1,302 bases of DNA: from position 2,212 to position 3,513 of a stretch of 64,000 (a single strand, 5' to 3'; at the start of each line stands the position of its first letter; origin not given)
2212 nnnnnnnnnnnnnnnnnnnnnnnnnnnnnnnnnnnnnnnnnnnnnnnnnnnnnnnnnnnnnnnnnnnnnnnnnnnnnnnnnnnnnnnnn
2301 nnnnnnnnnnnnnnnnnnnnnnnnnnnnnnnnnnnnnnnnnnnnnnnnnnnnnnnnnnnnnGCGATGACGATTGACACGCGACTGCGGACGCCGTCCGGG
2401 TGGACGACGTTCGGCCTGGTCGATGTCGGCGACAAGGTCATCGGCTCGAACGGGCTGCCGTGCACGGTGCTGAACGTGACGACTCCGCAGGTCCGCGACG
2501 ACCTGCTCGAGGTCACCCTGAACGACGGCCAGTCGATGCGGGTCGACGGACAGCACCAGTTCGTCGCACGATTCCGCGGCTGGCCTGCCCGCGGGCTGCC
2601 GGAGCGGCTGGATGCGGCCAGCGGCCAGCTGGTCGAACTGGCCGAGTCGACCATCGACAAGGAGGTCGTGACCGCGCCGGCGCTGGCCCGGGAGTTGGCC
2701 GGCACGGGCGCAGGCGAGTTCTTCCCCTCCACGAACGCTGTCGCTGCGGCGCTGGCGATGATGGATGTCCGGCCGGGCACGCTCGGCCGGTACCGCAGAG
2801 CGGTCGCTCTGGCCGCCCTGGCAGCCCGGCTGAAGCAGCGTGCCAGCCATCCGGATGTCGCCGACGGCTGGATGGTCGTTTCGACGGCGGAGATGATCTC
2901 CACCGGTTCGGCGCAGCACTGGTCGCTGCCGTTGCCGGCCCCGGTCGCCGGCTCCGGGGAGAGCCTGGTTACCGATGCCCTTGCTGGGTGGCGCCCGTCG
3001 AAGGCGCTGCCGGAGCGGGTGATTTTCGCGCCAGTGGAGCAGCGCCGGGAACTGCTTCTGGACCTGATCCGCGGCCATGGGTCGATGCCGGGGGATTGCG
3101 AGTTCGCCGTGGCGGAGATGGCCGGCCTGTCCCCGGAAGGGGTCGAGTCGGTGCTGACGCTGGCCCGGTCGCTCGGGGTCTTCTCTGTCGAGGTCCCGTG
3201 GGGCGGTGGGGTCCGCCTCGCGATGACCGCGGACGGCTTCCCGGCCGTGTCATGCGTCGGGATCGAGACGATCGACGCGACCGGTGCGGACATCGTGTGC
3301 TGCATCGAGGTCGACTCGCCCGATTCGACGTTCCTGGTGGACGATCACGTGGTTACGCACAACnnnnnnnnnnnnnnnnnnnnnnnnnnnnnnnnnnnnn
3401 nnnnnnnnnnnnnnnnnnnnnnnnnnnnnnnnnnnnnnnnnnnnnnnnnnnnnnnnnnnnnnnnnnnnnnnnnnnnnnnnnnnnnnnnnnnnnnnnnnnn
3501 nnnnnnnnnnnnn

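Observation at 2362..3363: Class-3-like intein (Ala1 ... C in block F ... T-H-N) splitting the Walker A lysine and threonine of a VirB4-like ATPase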

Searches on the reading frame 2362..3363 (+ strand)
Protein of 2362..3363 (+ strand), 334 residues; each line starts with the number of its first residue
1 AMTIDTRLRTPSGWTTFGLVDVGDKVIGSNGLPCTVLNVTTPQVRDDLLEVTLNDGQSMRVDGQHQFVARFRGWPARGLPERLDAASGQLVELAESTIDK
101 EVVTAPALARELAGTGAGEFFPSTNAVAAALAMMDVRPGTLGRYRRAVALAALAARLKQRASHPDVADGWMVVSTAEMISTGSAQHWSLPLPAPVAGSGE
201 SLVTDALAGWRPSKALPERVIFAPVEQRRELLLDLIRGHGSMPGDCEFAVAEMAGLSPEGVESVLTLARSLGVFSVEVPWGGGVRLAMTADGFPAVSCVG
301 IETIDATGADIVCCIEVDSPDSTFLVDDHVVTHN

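Call 3: search_protein_families(library=pfam, proteins=[window:2362-3363:+], max_evalue=1)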
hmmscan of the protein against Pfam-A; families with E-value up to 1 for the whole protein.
window:2362-3363:+ (334 aa): 0 families

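Call 4: search_protein_families(library=ncbifam, proteins=[window:2362-3363:+], max_evalue=1)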
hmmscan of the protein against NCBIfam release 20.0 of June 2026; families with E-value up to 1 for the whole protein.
window:2362-3363:+ (334 aa): 0 families

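Call 5: search_solved_structures(query=window:2362-3363:+, max_evalue=10, show_alignments=3)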
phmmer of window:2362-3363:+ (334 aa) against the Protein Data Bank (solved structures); distinct sequences matched with E-value up to 10: 5.
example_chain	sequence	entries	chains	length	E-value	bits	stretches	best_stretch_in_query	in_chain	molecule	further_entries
6bs8_A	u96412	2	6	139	1.3e-10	44.3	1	1-68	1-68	Replicative DNA helicase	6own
6rix_A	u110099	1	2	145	4.4e-10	42.5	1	2-68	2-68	Replicative DNA helicase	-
6riy_A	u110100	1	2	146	9.9e-10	41.3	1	2-68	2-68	Replicative DNA helicase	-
6qaz_A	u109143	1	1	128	0.0082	18.6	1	2-70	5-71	cyanophage-like gp41-1 intein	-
6riz_A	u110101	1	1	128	0.022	17.2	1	2-67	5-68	gp41-1 intein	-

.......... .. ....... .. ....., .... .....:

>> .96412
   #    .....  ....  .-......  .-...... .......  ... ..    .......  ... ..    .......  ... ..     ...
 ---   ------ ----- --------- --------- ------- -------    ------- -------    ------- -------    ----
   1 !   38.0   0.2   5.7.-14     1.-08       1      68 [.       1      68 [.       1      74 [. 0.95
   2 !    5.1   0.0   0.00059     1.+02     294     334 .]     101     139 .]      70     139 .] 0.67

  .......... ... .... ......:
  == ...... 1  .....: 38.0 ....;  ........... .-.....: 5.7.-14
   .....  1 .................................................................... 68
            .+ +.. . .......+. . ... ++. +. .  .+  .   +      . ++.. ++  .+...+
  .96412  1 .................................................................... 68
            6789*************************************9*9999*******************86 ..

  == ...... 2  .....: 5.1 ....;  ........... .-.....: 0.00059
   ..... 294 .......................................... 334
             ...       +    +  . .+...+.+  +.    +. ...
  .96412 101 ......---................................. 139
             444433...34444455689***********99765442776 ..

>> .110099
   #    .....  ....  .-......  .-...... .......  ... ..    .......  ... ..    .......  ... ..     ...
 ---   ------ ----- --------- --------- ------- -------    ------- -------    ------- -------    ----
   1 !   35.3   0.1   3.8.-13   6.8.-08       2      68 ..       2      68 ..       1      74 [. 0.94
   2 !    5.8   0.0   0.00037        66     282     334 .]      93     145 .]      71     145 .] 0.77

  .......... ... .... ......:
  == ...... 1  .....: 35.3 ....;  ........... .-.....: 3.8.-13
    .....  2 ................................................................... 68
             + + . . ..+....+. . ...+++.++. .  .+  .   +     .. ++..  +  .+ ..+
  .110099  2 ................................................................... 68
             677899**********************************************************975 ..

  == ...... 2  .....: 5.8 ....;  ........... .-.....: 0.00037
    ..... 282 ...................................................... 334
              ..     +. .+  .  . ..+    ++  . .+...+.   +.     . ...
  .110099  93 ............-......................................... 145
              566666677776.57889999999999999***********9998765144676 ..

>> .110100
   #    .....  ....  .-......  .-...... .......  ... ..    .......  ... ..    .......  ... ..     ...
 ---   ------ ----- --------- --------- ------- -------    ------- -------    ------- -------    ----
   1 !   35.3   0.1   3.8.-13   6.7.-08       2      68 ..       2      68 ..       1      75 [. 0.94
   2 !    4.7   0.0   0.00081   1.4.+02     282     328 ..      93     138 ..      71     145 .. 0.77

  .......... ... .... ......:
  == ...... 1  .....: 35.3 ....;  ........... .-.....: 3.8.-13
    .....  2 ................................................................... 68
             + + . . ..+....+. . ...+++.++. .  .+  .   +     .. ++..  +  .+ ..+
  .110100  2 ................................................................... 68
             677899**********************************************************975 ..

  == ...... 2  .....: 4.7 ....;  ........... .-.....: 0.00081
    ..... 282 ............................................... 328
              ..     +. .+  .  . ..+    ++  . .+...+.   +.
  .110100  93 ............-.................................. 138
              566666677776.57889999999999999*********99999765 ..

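Call 10: find_homologous_proteins(query=window:2362-3363:+)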
Query window:2362-3363:+: 8000 candidates shared short words with the query, none scored E <= 0.001.

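Call 19: search_protein_representatives(protein=window:2362-3363:+)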
Query: 334 residues. Proteins with E-value up to 0.001 (for the whole library): 3617; up to 1e-10: 163; up to 1e-30: 3. The best 150 are listed.
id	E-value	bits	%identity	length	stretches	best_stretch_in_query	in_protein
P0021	4.2e-42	160.9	35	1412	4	2-209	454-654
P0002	9.4e-41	156.5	39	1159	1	1-334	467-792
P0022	2.4e-36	142.0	35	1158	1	2-334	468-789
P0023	4.6e-29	118.1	34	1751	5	1-334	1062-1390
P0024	1.2e-26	110.1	38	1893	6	1-69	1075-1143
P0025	8.0e-24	100.9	35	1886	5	1-199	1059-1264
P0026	2.4e-22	96.0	35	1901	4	4-140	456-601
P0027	2.4e-22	96.0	44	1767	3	1-71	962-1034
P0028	2.1e-20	89.6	34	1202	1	3-334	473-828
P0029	1.0e-19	87.4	35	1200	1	8-334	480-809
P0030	2.4e-19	86.1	34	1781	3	4-87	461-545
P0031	2.8e-19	85.9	36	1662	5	3-70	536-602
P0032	4.5e-18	82.0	34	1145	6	1-69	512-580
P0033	9.3e-18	80.9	39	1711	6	2-69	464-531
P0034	2.3e-17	79.6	38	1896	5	3-65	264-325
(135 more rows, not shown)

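Call 26: search_dna_similar(query=window:2362-3363:+, collection=phages, mode=protein, max_rows=25)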
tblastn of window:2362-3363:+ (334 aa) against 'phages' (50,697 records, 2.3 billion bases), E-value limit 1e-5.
Records with a match: 8; places in all: 8; records where one place covers at least 80% of the query: 0.
Best place of each record, by identity: <60% 8.
By first word of the organism name: Mycobacterium 3; Caudovirales 1; Aeromonas 1; Vibrio 1; Streptomyces 1; Xanthomonas 1.
By host as written in the record: Mycobacterium smegmatis mc2 155 3; - 2; Aeromonas hydrophila 1; Streptomyces scabiei RL-34 1; Xanthomonas sp. 1.
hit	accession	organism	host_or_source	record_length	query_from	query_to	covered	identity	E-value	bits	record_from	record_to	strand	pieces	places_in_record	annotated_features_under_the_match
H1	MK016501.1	Mycobacterium phage Nebkiss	Mycobacterium smegmatis mc2 155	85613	1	95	28%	37.3%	2e-6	56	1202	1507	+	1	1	2: terminase large subunit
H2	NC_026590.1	Mycobacterium phage Gaia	Mycobacterium smegmatis mc2 155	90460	1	95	28%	37.3%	2e-6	56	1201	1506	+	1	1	2: exonuclease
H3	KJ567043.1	Mycobacterium phage Gaia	Mycobacterium smegmatis mc2 155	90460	1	95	28%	37.3%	2e-6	56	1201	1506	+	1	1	2: terminase large subunit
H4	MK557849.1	Caudovirales GX15bay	mangrove soil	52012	1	82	25%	39.0%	1e-6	56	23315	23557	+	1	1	PhoH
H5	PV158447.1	Aeromonas phage AhC3_1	Aeromonas hydrophila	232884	1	67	20%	43.3%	3e-7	58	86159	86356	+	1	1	terminase large subunit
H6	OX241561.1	Vibrio phage 489E54-1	Seawater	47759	1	72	22%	40.3%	4e-8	61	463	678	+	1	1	putative terminase large subunit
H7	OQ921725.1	Streptomyces phage Frankenweenie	Streptomyces scabiei RL-34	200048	2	65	19%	45.3%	5e-7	57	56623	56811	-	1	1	79: exonuclease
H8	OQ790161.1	Xanthomonas phage RTH11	Xanthomonas sp.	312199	1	71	21%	38.0%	3e-6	55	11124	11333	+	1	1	putative DNA helicase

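Call 45: predict_structure(alignment_id=A1)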
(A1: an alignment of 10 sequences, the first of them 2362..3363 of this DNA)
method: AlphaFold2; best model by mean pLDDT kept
length: 334 residues; sequences in the alignment: 10
mean_pLDDT: 92.3   pTM: 0.89
mean pLDDT of the five models: 92.3, 92.2, 91.2, 91.2, 91.0
residues with pLDDT >= 90: 273; 70-90: 47; 50-70: 14; < 50: 0
segments of 3 or more residues with pLDDT < 50: none
pLDDT, mean of each block of 10 residues (from residue 1): 95 92 97 97 96 96 96 92 97 92 97 93 96 95 96 97 95 96 91 87 61 82 90 91 71 92 95 95 93 94 96 96 95 95
secondary structure, 60 per line:
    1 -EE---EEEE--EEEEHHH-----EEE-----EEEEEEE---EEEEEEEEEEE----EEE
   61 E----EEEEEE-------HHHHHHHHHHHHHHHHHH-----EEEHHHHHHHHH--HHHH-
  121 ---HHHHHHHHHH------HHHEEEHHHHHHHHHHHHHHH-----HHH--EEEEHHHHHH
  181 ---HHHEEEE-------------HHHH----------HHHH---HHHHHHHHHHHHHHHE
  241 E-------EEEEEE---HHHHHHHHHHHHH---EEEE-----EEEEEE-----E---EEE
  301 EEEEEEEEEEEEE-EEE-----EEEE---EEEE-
elements in order: E7-10 E13-16 E25-27 E33-39 E43-53 E58-61 E66-71 H79-96 E102-104 H105-113 H116-119 H124-133 E143-145 H146-160 E171-174 H175-180 E187-190 H204-207 H218-221 H225-239 E249-254 H258-270 E274-277 E283-288 E298-313 E315-317 E323-326 E330-333
